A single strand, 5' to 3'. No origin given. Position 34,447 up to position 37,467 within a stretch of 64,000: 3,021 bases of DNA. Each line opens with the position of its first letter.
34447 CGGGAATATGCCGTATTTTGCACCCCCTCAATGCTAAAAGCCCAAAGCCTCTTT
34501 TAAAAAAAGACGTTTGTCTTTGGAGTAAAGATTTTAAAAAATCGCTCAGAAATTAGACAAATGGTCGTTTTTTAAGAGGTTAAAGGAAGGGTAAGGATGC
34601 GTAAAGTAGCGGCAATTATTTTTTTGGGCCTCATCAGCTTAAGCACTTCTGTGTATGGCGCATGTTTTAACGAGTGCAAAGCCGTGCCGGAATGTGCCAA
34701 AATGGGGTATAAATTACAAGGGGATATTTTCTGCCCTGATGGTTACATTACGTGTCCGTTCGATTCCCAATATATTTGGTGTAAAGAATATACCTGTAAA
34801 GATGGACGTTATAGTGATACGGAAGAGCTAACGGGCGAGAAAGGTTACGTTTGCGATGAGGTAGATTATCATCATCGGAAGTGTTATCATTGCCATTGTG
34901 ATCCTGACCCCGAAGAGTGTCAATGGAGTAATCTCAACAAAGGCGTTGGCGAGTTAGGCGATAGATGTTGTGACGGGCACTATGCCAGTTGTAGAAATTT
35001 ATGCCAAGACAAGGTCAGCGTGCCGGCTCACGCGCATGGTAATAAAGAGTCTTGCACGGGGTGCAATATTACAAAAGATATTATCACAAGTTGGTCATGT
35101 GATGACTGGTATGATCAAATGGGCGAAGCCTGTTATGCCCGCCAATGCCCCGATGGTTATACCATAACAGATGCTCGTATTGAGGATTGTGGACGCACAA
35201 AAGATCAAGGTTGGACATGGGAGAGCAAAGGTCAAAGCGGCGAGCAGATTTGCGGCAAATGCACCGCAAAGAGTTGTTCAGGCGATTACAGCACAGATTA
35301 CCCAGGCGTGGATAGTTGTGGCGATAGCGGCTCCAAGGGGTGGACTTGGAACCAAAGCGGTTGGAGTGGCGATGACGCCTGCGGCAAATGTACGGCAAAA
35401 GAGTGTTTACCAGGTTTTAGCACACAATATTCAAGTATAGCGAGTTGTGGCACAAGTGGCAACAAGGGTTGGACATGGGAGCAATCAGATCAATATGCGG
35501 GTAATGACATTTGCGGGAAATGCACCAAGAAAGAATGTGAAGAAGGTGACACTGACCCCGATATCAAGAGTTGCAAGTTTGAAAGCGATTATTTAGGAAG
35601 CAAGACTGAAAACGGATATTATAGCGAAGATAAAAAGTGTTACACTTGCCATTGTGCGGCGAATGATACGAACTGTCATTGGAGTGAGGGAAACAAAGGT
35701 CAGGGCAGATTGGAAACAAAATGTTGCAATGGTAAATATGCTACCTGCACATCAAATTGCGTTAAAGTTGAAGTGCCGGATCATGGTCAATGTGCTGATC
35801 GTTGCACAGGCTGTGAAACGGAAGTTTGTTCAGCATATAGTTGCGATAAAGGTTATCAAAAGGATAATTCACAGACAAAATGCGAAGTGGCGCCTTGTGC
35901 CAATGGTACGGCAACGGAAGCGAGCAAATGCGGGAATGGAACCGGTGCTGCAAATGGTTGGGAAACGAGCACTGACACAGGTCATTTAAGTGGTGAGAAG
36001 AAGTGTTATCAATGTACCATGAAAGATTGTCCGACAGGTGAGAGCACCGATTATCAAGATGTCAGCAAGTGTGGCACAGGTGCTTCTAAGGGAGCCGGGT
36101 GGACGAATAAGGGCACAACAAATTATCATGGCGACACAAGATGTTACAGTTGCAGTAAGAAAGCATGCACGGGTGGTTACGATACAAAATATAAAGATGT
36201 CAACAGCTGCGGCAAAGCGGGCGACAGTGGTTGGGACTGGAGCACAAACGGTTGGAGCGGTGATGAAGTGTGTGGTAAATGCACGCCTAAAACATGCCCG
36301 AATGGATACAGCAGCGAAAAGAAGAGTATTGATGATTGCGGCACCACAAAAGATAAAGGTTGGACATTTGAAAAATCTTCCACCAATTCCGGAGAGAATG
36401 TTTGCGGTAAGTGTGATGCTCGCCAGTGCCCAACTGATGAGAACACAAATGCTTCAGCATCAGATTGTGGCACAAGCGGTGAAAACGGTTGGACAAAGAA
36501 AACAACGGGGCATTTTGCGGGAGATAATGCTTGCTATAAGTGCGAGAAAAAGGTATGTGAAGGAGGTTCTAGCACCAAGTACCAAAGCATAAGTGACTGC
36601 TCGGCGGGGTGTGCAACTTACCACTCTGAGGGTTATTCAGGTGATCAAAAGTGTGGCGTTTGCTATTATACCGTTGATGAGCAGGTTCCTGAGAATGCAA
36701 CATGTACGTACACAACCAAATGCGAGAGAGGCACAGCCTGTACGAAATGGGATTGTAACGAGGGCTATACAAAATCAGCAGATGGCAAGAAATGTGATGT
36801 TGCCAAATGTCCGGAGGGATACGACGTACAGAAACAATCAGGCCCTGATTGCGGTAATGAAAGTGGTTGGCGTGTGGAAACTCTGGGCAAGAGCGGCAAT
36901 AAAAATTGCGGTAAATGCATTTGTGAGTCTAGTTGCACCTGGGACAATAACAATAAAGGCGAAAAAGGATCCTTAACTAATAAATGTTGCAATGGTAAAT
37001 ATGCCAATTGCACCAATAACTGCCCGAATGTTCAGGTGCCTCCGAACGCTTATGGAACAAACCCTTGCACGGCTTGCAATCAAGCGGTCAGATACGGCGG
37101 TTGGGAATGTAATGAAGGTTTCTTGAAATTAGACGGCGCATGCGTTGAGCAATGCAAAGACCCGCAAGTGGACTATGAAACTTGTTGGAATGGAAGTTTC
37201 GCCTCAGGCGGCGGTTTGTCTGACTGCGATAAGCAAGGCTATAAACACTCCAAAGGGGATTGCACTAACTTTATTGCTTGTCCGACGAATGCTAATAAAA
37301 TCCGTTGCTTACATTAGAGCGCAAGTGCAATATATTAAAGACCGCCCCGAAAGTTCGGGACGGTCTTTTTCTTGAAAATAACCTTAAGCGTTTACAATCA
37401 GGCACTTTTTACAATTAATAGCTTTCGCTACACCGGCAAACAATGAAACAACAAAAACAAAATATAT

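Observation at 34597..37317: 906-aa secreted protein built from two kinds of Cys-rich repeats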

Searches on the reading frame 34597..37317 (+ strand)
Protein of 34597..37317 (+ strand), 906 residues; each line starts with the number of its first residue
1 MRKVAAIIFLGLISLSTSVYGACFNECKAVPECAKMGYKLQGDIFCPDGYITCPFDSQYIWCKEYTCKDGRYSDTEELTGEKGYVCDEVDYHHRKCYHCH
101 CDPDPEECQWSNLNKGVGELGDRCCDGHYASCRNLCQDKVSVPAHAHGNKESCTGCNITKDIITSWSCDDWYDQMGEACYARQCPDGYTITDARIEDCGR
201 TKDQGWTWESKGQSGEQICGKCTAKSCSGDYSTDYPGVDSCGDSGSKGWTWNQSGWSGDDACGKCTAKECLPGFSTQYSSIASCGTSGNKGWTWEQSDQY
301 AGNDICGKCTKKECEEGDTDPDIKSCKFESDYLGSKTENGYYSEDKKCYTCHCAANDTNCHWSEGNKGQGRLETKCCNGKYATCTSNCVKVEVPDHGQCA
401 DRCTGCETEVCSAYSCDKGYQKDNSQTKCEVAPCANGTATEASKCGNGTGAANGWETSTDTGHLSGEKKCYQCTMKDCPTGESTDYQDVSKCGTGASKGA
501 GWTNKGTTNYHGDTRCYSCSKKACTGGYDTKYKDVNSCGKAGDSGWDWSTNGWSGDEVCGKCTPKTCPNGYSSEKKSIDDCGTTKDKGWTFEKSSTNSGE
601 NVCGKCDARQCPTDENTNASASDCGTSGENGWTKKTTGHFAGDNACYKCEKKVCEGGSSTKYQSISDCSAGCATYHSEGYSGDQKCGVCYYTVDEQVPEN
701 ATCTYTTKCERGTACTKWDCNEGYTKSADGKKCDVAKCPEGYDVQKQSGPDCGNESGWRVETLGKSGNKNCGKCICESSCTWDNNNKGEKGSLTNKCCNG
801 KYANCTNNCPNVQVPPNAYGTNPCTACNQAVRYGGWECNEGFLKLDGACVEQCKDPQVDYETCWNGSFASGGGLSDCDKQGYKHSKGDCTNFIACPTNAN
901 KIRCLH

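Call 6: search_protein_families(library=pfam, proteins=[window:34597-37317:+], max_evalue=0.01)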
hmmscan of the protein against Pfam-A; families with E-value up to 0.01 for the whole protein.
window:34597-37317:+ (906 aa): 0 families

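Call 7: search_protein_families(library=ncbifam, proteins=[window:34597-37317:+], max_evalue=0.01)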
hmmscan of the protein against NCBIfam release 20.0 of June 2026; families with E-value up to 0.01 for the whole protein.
window:34597-37317:+ (906 aa): 0 families

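Call 9: find_homologous_proteins(query=window:34597-37317:+, max_evalue=0.001)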
Query window:34597-37317:+ (906 aa): 25 proteins with E <= 0.001 among 1848 candidates.
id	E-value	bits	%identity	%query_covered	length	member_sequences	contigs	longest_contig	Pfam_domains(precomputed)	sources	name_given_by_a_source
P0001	0.0e+0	2148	100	100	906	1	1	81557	-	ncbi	-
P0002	2.7e-161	557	32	94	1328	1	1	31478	-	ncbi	-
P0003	1.7e-50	190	27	52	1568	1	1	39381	-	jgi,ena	-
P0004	7.8e-50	188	31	48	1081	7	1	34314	-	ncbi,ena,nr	ncbi:MAG: hypothetical protein IKS23_02720 [Alphaproteobacteria bacterium]|nr:hypothetical protein [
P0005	1.5e-41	161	27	43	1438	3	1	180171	PF03797.26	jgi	-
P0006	5.5e-40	155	28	60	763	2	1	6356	-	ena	-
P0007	3.2e-36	143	27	65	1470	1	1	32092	PF03797.26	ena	-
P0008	1.1e-33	135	29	64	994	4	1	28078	-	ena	-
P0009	1.4e-32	131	29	46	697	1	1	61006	-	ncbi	-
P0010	8.1e-31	125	27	72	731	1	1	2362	-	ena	-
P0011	3.4e-26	110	28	58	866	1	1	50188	-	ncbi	-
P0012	2.1e-24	104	30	29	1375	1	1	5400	PF03797.26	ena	-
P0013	4.9e-24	103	31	41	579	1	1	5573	-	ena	-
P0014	4.3e-20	90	24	47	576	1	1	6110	-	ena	-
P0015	7.2e-14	69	36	24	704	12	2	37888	-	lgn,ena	-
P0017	2.2e-13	67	29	35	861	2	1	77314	-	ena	-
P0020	2.4e-12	64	40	18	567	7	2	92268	-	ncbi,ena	-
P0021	3.4e-11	60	40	15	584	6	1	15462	-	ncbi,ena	-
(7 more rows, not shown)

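Call 11: find_encoding_contigs(protein=P0001, flank=10000, max_places=3)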
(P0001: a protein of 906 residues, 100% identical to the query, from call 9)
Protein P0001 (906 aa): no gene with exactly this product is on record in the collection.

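Call 20: list_cluster_members(proteins=[P0001, P0002, P0004, P0009, P0011, P0020, P0021, P0005, P0015, P0017])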
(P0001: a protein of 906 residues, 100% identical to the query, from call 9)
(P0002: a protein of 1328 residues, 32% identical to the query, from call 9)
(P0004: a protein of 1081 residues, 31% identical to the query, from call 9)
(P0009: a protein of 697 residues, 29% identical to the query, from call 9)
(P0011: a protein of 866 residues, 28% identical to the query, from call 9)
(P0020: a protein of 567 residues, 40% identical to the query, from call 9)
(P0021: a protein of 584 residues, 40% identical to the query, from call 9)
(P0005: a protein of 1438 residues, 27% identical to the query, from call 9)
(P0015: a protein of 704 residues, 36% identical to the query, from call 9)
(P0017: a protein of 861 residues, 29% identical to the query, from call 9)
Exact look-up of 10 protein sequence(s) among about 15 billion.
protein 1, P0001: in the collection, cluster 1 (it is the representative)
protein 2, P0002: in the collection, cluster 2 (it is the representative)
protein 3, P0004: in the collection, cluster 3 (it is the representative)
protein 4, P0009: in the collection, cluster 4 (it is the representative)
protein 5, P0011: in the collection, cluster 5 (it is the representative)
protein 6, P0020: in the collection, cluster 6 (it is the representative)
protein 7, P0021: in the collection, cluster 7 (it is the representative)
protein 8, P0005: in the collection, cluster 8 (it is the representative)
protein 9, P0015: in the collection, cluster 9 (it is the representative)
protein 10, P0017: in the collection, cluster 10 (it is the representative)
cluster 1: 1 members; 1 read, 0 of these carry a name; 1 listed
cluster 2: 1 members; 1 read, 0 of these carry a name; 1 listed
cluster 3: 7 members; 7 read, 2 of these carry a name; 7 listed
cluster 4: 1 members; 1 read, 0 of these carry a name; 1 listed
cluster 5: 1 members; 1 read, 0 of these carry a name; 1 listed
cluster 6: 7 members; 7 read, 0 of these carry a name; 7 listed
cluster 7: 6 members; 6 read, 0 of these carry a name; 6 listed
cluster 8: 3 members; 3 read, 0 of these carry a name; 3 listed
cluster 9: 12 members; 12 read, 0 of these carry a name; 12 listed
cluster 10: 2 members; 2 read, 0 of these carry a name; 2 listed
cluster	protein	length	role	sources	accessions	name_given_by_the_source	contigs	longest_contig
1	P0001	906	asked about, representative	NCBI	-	-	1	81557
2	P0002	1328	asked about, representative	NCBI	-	-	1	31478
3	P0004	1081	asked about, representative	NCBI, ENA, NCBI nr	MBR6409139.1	MAG: hypothetical protein IKS23_02720 [Alphaproteobacteria bacterium] | hypothetical protein [Alphaproteobacteria bacterium]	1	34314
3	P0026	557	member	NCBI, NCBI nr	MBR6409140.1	MAG: hypothetical protein IKS23_02725 [Alphaproteobacteria bacterium] | hypothetical protein [Alphaproteobacteria bacterium]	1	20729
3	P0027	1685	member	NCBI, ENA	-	-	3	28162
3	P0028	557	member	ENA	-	-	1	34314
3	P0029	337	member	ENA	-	-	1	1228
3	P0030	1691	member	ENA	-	-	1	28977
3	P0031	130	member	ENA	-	-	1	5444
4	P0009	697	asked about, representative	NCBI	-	-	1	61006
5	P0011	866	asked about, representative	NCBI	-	-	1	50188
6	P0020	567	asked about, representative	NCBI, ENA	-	-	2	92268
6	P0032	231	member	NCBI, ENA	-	-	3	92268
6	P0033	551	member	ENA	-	-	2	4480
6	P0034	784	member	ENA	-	-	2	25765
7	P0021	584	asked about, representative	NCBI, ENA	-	-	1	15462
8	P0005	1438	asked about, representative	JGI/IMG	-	-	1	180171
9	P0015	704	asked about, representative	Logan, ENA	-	-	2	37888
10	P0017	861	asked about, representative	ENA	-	-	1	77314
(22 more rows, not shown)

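Call 21: search_protein_representatives(protein=window:34597-37317:+)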
Query: 906 residues. Proteins with E-value up to 0.001 (for the whole library): 141; up to 1e-10: 99; up to 1e-30: 29. The best 141 are listed.
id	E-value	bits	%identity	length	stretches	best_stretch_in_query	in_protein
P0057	0.0e+00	1038.9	40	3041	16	8-238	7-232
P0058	2.4e-226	770.8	39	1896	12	96-589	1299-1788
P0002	8.5e-162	557.1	41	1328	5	10-316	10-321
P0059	1.2e-76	275.2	70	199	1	1-163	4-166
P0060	3.0e-72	260.6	52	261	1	19-263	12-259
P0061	1.6e-68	248.3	59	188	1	1-181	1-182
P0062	1.9e-66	241.4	41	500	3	301-496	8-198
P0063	8.6e-59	216.1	37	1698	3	1-293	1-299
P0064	3.6e-55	204.1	36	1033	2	8-597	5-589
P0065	1.5e-54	202.0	40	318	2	12-233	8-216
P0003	5.5e-51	190.2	40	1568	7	181-317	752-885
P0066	2.9e-48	181.2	34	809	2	22-294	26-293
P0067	2.6e-46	174.8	37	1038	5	231-362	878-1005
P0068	3.6e-46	174.3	44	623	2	172-352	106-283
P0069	5.8e-45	170.3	32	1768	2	22-301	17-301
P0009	4.4e-33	130.9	32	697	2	7-293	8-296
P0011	1.1e-26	109.8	37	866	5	384-622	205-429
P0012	6.7e-25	103.9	35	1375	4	521-670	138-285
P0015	2.3e-14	69.0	37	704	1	30-358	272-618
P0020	7.5e-13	64.0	40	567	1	185-382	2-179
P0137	2.9e-12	62.1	42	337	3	182-229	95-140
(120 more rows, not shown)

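Call 34: find_encoding_contigs(protein=P0002, flank=10000, max_places=3)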
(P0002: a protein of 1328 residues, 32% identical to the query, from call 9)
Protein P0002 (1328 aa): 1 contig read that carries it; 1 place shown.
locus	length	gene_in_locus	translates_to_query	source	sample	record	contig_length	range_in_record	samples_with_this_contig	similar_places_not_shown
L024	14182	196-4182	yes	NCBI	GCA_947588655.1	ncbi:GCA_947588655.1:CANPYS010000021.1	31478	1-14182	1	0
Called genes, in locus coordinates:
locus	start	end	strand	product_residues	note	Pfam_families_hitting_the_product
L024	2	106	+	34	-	?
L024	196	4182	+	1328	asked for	-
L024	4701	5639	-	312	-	-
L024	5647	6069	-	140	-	PF02472:ExbD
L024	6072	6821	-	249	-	PF01618:MotA_ExbB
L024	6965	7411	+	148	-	PF14316:DUF4381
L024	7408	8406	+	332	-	PF00092:VWA, PF13519:VWA_2, PF06707:DUF1194 (weak)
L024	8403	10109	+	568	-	PF00092:VWA, PF13519:VWA_2, PF00515:TPR_1 (faint), PF13432:TPR_16 (weak), PF07719:TPR_2 (weak)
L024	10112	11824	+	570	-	PF13584:BatD, PF12584:TRAPPC10_C (faint)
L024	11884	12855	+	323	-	PF00565:SNase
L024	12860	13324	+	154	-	PF02367:TsaE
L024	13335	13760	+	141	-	PF07475:Hpr_kinase_C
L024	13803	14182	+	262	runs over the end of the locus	PF02405:MlaE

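Call 35: search_protein_families(library=pfam, proteins=[window:34597-37317:+, P0002, P0004, P0057, P0017], max_evalue=10)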
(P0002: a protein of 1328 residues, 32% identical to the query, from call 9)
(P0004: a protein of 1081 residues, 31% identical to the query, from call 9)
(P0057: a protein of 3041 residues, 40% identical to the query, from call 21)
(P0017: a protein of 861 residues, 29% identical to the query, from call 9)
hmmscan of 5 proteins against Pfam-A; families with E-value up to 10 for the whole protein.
window:34597-37317:+ (906 aa): 0 families

P0002 (1328 aa): 2 families
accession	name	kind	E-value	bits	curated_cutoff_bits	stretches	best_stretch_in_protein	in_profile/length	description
PF07603.17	Lcl_C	-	0.18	12.6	34.9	1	1220-1265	35-82/117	Lcl C-terminal domain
PF10825.13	DUF2752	-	4.1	8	27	1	1011-1024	6-19/49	Protein of unknown function (DUF2752)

P0004 (1081 aa): 1 family
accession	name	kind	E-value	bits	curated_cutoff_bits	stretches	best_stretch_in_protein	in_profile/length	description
PF12662.13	cEGF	-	0.037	14.3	26.6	3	487-502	5-20/24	Complement Clr-like EGF-like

P0057 (3041 aa): 0 families

P0017 (861 aa): 0 families

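Call 36: search_solved_structures(query=window:34597-37317:+, max_evalue=10)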
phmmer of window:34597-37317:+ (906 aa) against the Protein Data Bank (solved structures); distinct sequences matched with E-value up to 10: 0.

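Call 61: search_protein_families(library=pfam, alignment_id=A5, max_evalue=0.001)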
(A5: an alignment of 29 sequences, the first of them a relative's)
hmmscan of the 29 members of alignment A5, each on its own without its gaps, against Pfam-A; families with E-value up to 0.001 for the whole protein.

A. member 1, P0022 (929 aa): 0 families

B. families by the number of members that match (of 29 scanned): 4 families
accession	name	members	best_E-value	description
PF03797.25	Autotransporter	7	1.2e-18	Autotransporter beta-domain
PF04385.20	FAINT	1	1.3e-05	Domain of unknown function, DUF529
PF25783.1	BigA_beta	1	0.00042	BigA beta sandwich domain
PF23106.1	EGF_Teneurin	1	0.00068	Teneurin-like EGF domain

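Call 62: search_protein_families(library=pfam, alignment_id=A6, max_evalue=0.001)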
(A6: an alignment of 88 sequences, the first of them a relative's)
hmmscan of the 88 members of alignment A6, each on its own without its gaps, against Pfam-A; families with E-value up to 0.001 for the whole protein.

A. member 1, P0065 (318 aa): 0 families

B. families by the number of members that match (of 88 scanned): 6 families
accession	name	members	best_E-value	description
PF07603.17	Lcl_C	3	3.7e-06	Lcl C-terminal domain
PF13306.12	LRR_5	1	2.8e-09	BspA type Leucine rich repeat region (6 copies)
PF03382.20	DUF285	1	1.6e-08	Mycoplasma protein of unknown function, DUF285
PF20585.4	Pectate_lyase_5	1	0.00013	Putative pectate lyase-like adhesive domain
PF19202.5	DUF5874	1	0.00088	Family of unknown function (DUF5874)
PF03456.24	uDENN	1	0.00095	uDENN domain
